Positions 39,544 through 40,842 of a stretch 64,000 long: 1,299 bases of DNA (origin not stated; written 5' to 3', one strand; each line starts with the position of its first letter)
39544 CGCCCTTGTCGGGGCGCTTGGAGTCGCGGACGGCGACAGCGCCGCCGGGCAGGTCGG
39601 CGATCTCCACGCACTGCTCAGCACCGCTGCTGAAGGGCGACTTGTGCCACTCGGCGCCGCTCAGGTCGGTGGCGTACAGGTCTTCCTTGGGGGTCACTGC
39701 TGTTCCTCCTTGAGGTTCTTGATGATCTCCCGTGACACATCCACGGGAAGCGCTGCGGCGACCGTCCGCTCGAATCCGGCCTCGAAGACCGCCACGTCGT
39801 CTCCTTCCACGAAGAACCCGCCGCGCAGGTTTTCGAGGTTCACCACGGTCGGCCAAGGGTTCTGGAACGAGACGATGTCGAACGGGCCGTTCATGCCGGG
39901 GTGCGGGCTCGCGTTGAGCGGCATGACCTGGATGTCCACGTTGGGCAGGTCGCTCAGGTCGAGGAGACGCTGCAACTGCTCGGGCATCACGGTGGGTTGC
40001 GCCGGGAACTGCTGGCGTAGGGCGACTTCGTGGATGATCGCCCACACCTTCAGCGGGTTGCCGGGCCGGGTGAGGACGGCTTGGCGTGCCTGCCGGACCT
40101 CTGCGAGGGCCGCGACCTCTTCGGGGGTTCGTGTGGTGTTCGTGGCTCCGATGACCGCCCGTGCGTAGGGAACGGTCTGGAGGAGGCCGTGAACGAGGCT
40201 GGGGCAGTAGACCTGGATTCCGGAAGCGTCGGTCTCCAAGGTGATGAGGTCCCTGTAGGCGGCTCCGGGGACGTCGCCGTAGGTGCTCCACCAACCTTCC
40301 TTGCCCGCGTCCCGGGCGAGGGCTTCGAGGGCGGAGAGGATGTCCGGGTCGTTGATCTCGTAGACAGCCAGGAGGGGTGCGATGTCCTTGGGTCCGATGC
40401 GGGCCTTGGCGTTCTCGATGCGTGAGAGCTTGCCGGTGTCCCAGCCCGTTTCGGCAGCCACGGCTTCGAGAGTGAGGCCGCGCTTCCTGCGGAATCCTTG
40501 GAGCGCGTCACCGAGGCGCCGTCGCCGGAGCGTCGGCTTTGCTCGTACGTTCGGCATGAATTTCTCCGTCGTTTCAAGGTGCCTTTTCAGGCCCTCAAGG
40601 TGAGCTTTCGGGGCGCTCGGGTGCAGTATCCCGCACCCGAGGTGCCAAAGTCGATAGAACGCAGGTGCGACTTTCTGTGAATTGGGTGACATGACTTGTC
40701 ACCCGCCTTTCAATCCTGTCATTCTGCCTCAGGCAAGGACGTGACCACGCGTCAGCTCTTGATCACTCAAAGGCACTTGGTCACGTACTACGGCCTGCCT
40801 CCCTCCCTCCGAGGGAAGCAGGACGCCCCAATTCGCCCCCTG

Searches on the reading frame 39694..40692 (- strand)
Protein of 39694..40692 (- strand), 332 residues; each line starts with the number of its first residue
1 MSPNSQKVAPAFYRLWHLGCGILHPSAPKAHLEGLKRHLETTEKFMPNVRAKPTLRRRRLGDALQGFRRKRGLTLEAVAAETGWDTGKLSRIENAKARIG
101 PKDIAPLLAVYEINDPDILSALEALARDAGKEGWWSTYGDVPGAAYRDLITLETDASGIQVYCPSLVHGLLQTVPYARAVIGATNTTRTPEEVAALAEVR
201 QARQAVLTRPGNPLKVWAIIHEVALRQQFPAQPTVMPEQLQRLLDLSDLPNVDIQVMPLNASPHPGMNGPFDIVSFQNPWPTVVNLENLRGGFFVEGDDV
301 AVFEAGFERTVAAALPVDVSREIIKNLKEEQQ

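Call 21: search_protein_families(library=pfam, proteins=[window:39694-40692:-], max_evalue=0.01)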
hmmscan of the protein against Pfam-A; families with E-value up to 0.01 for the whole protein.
window:39694-40692:- (332 aa): 5 families
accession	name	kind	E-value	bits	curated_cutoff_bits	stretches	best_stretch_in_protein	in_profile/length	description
PF19054.6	DUF5753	-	5.7e-49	166.6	23.4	1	146-325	1-177/178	Domain of unknown function (DUF5753)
PF13560.12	HTH_31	-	1.3e-11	45.1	27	1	59-117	1-59/64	Helix-turn-helix domain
PF01381.28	HTH_3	-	4.5e-05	23.8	23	1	67-113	4-50/55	Helix-turn-helix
PF13413.12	HTH_25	-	0.0022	18.2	24.6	0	64-98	2-36/62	Helix-turn-helix domain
PF12844.13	HTH_19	-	0.009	16.3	30.2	0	67-100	7-40/64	Helix-turn-helix domain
